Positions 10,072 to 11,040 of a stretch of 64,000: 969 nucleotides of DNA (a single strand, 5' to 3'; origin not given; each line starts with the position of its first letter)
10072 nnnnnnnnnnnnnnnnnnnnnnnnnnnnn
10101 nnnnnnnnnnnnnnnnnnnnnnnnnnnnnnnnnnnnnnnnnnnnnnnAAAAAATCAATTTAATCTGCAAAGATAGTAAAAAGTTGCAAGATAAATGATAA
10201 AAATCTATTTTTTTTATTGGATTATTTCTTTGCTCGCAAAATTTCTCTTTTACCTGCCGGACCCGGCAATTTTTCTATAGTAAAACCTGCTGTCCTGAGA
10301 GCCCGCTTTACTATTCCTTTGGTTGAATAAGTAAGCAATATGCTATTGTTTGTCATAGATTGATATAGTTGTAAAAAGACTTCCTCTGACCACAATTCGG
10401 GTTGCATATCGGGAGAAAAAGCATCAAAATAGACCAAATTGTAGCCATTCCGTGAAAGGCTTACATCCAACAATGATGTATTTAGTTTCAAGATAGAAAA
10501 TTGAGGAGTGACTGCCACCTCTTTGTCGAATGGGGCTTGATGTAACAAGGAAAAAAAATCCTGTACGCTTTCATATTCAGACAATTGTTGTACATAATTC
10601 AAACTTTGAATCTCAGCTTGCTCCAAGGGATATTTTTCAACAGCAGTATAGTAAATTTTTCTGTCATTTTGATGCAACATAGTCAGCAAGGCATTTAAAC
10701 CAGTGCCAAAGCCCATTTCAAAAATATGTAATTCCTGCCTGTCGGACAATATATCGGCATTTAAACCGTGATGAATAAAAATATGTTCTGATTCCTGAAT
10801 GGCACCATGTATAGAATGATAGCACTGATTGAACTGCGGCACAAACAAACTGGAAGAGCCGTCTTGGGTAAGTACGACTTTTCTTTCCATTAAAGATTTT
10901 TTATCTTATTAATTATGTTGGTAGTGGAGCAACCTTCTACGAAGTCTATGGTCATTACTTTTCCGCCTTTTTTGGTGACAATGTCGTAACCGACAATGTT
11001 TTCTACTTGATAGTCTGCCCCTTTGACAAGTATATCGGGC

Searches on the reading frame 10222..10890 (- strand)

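Call 79: search_protein_families(library=pfam, proteins=[window:10222-10890:-], max_evalue=0.00001)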
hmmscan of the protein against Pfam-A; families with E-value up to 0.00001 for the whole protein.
window:10222-10890:- (222 aa): 1 family
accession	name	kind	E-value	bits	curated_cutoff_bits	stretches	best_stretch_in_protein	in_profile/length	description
PF05430.17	Methyltransf_30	-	5.4e-21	75.2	22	1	145-222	46-123/124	S-adenosyl-L-methionine-dependent methyltransferase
